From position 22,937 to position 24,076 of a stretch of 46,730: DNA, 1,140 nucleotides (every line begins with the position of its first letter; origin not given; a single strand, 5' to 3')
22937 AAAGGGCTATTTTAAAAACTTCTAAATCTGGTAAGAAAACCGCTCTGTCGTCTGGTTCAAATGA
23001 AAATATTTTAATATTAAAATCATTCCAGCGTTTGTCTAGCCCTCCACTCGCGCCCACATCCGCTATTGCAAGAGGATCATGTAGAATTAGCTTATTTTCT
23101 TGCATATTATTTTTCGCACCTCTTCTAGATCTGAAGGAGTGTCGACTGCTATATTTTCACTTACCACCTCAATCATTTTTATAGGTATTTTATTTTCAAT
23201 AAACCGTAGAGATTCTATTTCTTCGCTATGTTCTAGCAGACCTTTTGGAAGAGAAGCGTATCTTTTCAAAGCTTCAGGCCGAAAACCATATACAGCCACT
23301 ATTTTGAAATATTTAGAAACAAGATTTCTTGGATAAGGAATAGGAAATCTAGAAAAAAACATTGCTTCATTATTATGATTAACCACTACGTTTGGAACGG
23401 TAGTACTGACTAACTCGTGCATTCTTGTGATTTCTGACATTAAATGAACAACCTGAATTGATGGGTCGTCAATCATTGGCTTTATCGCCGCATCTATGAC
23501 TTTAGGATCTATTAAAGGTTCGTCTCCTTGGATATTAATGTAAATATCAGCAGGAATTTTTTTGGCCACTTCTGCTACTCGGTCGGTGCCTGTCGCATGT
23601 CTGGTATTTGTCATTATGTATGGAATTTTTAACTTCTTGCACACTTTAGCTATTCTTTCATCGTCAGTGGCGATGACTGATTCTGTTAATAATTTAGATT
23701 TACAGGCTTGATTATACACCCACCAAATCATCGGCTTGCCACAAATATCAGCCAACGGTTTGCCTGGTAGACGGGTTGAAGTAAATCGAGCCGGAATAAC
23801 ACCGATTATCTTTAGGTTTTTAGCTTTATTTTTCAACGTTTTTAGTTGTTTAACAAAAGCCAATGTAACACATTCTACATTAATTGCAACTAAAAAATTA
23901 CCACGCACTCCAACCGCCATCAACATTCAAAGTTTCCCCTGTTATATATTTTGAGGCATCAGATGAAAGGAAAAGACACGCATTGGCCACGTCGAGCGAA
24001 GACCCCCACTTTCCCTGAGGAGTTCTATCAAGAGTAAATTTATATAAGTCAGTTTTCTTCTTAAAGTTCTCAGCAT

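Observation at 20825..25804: AroB-like cyclase + SDR + KdsB-type CMP-transferase + FkbM methyltransferase + HP-motif unknown: a possible CMP-activated carbocyclic or novel ulosonic-acid branch inside a glycan locus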

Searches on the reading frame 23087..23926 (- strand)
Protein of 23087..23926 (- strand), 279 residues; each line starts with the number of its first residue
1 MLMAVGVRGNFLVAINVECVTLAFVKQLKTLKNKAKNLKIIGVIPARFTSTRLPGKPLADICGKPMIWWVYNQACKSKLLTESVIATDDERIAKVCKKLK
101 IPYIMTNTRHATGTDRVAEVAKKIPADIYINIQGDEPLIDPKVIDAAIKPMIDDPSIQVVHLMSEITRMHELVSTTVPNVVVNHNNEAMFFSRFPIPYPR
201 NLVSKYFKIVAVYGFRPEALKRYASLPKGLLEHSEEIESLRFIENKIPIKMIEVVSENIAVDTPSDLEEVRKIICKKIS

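Call 3: search_protein_families(library=pfam, proteins=[window:23087-23926:-], max_evalue=0.01)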
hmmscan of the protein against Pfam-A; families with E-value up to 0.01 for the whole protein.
window:23087-23926:- (279 aa): 2 families
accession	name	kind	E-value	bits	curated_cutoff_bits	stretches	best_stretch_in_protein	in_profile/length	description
PF02348.25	CTP_transf_3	-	1.4e-48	166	22.6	1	41-246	1-214/217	Cytidylyltransferase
PF12804.13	NTP_transf_3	-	8.2e-06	26.5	27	1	55-152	15-112/160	MobA-like NTP transferase domain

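Call 4: search_protein_families(library=ncbifam, proteins=[window:23087-23926:-], max_evalue=0.01)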
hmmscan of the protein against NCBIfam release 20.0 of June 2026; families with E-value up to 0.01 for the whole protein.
window:23087-23926:- (279 aa): 13 families
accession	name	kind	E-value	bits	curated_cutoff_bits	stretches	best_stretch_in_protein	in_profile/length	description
NF003952.0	PRK05450.1-5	subfamily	5.7e-84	281.2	193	1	39-277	2-248/250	3-deoxy-manno-octulosonate cytidylyltransferase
NF009905.0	PRK13368.1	subfamily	1.7e-83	279.7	255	1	39-275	2-239/243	3-deoxy-manno-octulosonate cytidylyltransferase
NF003950.0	PRK05450.1-3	subfamily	1.5e-64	217.7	234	1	39-275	2-243/248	3-deoxy-manno-octulosonate cytidylyltransferase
NF003948.0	PRK05450.1-1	equivalog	2.7e-57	193.8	281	1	38-276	4-245/248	3-deoxy-manno-octulosonate cytidylyltransferase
TIGR00466.1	kdsB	equivalog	8.7e-49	166.1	155.2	1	43-268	6-241/241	3-deoxy-manno-octulosonate cytidylyltransferase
TIGR03584.1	PseF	equivalog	2.6e-12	46.9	205.7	1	41-117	1-81/222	pseudaminic acid cytidylyltransferase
TIGR01173.1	glmU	equivalog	5.9e-06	25.4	366.85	1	56-149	20-115/452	bifunctional UDP-N-acetylglucosamine diphosphorylase/glucosamine-1-phosphate N-acetyltransferase GlmU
NF010933.0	PRK14353.1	equivalog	5e-05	22.1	505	1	55-163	24-136/453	bifunctional UDP-N-acetylglucosamine diphosphorylase/glucosamine-1-phosphate N-acetyltransferase GlmU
NF001457.0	PRK00317.1-3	equivalog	0.00033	20.2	164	1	56-164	19-126/200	molybdenum cofactor guanylyltransferase MobA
TIGR03310.1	matur_MocA_YgfJ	equivalog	0.00091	19.2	186.45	1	43-164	3-128/188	molybdenum cofactor cytidylyltransferase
NF010934.1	PRK14354.1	equivalog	0.001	17.7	450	1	56-149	19-113/447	bifunctional UDP-N-acetylglucosamine diphosphorylase/glucosamine-1-phosphate N-acetyltransferase GlmU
NF010939.0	PRK14359.1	equivalog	0.0018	17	592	1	55-148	21-115/430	bifunctional UDP-N-acetylglucosamine diphosphorylase/glucosamine-1-phosphate N-acetyltransferase GlmU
NF010936.0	PRK14356.1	equivalog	0.0033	16.4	666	1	56-151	25-123/456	bifunctional UDP-N-acetylglucosamine diphosphorylase/glucosamine-1-phosphate N-acetyltransferase GlmU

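Call 15: search_solved_structures(query=window:23087-23926:-, max_evalue=0.00001, show_alignments=2)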
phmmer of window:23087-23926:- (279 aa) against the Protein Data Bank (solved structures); distinct sequences matched with E-value up to 0.00001: 14.
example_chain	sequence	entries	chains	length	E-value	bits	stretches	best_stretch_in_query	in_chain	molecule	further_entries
1gq9_A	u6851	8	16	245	2.8e-58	200.7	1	39-278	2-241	3-DEOXY-MANNO-OCTULOSONATE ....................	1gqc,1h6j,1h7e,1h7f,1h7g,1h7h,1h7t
3pol_A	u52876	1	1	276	6.1e-42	147.2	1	36-271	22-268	3-deoxy-manno-octulosonate cytidylyltransferase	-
4fcu_A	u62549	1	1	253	1.4e-41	145.9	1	43-271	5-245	3-deoxy-manno-octulosonate cytidylyltransferase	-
4xwi_A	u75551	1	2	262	2.3e-39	138.7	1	42-274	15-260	3-deoxy-manno-octulosonate cytidylyltransferase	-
3oam_A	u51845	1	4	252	2.4e-39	138.6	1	42-277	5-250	3-deoxy-manno-octulosonate cytidylyltransferase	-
3tqd_A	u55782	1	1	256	1.7e-38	135.8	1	42-272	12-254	3-deoxy-manno-octulosonate cytidylyltransferase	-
3duv_A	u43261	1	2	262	3.2e-38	135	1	42-276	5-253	3-deoxy-manno-octulosonate cytidylyltransferase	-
1vh3_A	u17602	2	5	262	4.1e-38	134.6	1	42-275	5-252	3-deoxy-manno-octulosonate cytidylyltransferase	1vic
3k8d_A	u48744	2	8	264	1.3e-33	119.8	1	35-271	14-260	3-deoxy-manno-octulosonate cytidylyltransferase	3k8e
2y6p_A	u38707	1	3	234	3.4e-33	118.5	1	43-271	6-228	3-DEOXY-MANNO-OCTULOSONATE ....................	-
1vh1_A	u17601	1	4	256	4.7e-33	118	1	40-272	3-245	3-deoxy-manno-octulosonate cytidylyltransferase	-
8ees_A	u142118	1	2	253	8.7e-33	117.2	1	43-272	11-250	3-deoxy-manno-octulosonate cytidylyltransferase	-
3jtj_A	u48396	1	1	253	6e-32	114.4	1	38-275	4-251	3-deoxy-manno-octulosonate cytidylyltransferase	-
9t4z_A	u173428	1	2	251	4.4e-09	39.4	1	30-142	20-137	PpNeuA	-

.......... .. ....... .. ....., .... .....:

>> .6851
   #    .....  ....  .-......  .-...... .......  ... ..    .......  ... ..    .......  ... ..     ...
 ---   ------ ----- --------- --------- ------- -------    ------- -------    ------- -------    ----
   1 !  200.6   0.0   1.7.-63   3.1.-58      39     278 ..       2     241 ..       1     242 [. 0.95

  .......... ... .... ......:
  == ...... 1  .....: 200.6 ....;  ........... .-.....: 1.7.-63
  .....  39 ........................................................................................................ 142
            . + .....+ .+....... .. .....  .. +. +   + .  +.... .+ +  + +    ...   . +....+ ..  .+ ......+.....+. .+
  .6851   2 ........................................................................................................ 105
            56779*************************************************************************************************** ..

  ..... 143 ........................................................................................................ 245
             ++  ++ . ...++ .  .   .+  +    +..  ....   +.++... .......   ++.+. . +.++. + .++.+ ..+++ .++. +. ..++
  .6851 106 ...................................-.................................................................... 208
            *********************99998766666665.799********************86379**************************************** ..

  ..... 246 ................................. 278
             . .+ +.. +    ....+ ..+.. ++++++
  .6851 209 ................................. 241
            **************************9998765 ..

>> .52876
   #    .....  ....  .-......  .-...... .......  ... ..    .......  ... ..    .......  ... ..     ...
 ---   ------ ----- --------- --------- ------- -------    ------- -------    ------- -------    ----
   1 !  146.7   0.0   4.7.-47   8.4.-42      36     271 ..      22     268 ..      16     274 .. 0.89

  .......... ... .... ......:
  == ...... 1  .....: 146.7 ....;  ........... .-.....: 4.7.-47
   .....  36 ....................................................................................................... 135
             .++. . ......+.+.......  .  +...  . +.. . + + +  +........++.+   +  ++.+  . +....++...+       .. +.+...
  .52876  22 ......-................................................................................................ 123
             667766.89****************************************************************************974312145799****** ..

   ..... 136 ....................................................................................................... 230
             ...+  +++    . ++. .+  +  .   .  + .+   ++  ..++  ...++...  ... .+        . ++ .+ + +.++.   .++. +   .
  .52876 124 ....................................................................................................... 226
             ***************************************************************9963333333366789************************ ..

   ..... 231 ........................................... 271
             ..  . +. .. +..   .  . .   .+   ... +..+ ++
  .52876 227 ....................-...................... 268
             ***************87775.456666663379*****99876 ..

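Call 56: search_solved_structures(query=window:23087-23926:-, max_evalue=1e-30, show_alignments=5)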
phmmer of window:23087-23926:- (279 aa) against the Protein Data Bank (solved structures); distinct sequences matched with E-value up to 1e-30: 13.
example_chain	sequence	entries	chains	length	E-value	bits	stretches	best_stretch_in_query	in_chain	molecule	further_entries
1gq9_A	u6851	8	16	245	2.8e-58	200.7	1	39-278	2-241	3-DEOXY-MANNO-OCTULOSONATE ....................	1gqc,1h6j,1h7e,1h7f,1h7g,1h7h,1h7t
3pol_A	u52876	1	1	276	6.1e-42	147.2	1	36-271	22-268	3-deoxy-manno-octulosonate cytidylyltransferase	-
4fcu_A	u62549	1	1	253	1.4e-41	145.9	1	43-271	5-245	3-deoxy-manno-octulosonate cytidylyltransferase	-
4xwi_A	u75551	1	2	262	2.3e-39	138.7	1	42-274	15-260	3-deoxy-manno-octulosonate cytidylyltransferase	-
3oam_A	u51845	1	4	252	2.4e-39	138.6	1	42-277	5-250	3-deoxy-manno-octulosonate cytidylyltransferase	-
3tqd_A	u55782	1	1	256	1.7e-38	135.8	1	42-272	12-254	3-deoxy-manno-octulosonate cytidylyltransferase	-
3duv_A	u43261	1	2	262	3.2e-38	135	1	42-276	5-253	3-deoxy-manno-octulosonate cytidylyltransferase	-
1vh3_A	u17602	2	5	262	4.1e-38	134.6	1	42-275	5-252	3-deoxy-manno-octulosonate cytidylyltransferase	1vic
3k8d_A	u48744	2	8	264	1.3e-33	119.8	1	35-271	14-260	3-deoxy-manno-octulosonate cytidylyltransferase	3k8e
2y6p_A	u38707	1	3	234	3.4e-33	118.5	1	43-271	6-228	3-DEOXY-MANNO-OCTULOSONATE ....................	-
1vh1_A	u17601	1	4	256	4.7e-33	118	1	40-272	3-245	3-deoxy-manno-octulosonate cytidylyltransferase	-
8ees_A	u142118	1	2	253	8.7e-33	117.2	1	43-272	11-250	3-deoxy-manno-octulosonate cytidylyltransferase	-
3jtj_A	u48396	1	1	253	6e-32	114.4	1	38-275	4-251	3-deoxy-manno-octulosonate cytidylyltransferase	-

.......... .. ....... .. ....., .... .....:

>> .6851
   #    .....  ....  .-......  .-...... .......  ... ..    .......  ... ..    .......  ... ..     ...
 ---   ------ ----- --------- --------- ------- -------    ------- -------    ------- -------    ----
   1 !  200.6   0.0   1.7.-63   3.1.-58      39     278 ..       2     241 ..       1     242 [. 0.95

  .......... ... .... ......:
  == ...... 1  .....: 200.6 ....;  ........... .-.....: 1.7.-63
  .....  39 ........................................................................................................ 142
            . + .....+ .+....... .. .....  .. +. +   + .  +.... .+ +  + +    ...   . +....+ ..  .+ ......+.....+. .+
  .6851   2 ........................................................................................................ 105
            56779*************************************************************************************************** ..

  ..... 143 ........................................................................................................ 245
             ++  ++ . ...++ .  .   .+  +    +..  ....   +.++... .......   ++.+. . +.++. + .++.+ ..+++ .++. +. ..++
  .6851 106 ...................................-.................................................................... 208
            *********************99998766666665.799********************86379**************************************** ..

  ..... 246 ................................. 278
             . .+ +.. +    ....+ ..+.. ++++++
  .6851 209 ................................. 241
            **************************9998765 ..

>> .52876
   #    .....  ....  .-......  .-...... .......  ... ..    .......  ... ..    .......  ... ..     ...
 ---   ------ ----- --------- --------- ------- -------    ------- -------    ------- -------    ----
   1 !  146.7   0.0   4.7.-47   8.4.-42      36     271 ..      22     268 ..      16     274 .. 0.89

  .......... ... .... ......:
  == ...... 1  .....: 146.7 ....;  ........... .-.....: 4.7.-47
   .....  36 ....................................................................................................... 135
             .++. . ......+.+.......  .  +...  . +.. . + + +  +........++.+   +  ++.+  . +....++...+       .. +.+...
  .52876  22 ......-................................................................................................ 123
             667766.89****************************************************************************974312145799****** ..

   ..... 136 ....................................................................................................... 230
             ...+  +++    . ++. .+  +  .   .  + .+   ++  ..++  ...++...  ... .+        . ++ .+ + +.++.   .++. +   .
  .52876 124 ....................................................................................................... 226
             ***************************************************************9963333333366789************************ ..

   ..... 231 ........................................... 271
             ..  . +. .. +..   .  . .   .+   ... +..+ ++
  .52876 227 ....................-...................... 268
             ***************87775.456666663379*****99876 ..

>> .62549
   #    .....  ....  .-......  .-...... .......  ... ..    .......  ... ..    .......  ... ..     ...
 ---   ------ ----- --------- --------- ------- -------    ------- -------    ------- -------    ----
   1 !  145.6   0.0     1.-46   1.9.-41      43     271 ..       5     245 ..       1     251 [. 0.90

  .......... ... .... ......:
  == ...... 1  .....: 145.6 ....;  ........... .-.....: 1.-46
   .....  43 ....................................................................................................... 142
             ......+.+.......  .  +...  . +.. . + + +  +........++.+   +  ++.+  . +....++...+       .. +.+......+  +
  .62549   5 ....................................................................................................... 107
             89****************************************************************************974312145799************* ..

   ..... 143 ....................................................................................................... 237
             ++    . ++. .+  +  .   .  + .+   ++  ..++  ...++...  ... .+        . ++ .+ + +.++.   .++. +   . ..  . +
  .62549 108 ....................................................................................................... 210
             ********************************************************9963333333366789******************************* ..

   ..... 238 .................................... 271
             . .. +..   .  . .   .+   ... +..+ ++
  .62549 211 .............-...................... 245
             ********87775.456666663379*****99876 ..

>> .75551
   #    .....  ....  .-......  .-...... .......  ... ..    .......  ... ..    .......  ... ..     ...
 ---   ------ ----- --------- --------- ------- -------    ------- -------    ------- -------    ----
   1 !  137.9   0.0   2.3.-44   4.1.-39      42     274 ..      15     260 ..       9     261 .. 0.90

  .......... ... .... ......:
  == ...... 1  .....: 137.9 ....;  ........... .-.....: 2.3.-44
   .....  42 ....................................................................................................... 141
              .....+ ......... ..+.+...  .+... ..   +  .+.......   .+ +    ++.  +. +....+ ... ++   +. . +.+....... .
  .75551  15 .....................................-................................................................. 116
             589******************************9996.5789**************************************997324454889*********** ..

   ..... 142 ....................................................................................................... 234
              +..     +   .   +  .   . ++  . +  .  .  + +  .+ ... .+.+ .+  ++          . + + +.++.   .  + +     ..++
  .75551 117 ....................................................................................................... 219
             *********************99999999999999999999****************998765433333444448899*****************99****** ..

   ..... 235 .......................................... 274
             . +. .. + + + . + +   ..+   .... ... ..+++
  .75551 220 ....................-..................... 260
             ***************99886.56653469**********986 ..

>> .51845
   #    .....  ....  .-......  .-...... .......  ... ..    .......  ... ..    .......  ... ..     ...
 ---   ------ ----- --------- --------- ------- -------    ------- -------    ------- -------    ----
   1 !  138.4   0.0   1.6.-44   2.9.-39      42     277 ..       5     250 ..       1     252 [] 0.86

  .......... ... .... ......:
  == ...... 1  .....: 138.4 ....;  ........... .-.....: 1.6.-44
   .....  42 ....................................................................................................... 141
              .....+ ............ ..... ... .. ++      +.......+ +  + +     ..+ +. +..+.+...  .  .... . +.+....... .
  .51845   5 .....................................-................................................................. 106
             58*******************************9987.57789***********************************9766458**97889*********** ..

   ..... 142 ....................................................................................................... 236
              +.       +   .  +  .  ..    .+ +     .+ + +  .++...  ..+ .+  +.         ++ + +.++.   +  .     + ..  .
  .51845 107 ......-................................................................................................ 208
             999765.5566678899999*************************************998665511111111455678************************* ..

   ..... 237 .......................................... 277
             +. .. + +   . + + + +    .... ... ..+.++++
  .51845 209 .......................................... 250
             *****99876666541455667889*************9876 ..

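Call 58: find_homologous_proteins(query=window:23087-23812:-, max_evalue=1e-30)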
Query window:23087-23812:- (241 aa): 7549 proteins with E <= 1e-30 among 8000 candidates; the best 120 are listed.
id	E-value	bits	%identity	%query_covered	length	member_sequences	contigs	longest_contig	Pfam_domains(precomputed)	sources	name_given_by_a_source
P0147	1.1e-154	531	100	100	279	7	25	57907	PF12804.14,PF02348.26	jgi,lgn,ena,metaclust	metaclust:\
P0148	1.8e-127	442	82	100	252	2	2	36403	PF12804.14,PF02348.26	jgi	-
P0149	5.8e-124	430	79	99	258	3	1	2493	PF12804.14,PF02348.26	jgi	-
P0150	1.3e-107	377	71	100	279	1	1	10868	PF12804.14,PF02348.26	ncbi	-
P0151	1.9e-106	373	69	100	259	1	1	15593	PF12804.14,PF02348.26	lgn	-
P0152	2.8e-106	372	70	100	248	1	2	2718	PF12804.14,PF02348.26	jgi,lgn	jgi:3-deoxy-manno-octulosonate cytidylyltransferase (CMP-KDO synthetase)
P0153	7.8e-106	371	69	98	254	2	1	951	PF12804.14,PF02348.26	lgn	-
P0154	1.0e-100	354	63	100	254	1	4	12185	PF12804.14,PF02348.26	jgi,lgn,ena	-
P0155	8.2e-89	315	59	99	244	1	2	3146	PF12804.14,PF02348.26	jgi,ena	-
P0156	5.1e-87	309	59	99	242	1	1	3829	PF12804.14,PF02348.26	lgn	-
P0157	2.0e-85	304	59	99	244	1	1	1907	PF12804.14,PF02348.26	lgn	-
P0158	1.9e-84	301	59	99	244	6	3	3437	PF12804.14,PF02348.26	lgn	-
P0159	2.9e-84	300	60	99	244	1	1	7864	PF12804.14,PF02348.26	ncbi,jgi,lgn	ncbi:MAG: 3-deoxy-manno-octulosonate cytidylyltransferase [Dehalococcoidales bacterium]|jgi:3-deoxy-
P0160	3.9e-83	297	58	98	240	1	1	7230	PF12804.14,PF02348.26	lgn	-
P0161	6.7e-83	296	58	99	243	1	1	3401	PF12804.14,PF02348.26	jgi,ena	-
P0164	2.0e-81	291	56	98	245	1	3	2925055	PF12804.14,PF02348.26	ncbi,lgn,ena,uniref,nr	ncbi:3-deoxy-manno-octulosonate cytidylyltransferase [Trichococcus shcherbakoviae]|uniref:3-deoxy-ma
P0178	7.0e-80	286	56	99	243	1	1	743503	PF12804.14,PF02348.26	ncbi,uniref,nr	ncbi:3-deoxy-manno-octulosonate cytidylyltransferase [Paenibacillus rubinfantis]|uniref:3-deoxy-mann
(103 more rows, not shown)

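Call 60: find_encoding_contigs(protein=P0164, flank=9000, max_places=1)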
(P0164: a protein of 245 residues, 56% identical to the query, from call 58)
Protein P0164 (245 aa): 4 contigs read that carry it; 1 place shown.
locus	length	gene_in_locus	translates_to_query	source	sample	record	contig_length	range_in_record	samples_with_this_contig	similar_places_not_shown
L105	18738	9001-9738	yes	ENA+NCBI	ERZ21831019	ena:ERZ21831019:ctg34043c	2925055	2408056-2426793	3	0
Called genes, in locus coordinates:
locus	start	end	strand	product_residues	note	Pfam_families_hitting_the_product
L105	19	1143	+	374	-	PF00534:Glycos_transf_1, PF13692:Glyco_trans_1_4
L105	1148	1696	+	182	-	PF00132:Hexapep, PF14602:Hexapep_2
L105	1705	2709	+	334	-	PF00535:Glycos_transf_2, PF10111:Glyco_tranf_2_2, PF13641:Glyco_tranf_2_3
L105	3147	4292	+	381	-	PF02350:Epimerase_2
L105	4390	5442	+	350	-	PF04230:PS_pyruv_trans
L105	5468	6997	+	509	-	-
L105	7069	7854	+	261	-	PF01973:MptE-like, PF27901:WaaZ_KDO_III (faint)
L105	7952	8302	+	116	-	-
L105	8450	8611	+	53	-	-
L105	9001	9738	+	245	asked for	PF02348:CTP_transf_3, PF12804:NTP_transf_3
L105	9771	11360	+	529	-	PF00682:HMGL-like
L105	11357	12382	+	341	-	PF00294:PfkB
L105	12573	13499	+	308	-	PF00483:NTP_transferase, PF12804:NTP_transf_3 (weak)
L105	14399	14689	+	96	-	-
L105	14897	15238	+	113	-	-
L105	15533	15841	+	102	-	-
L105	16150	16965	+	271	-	PF13365:Trypsin_2 (weak)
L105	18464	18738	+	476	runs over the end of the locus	PF07690:MFS_1, PF13347:MFS_2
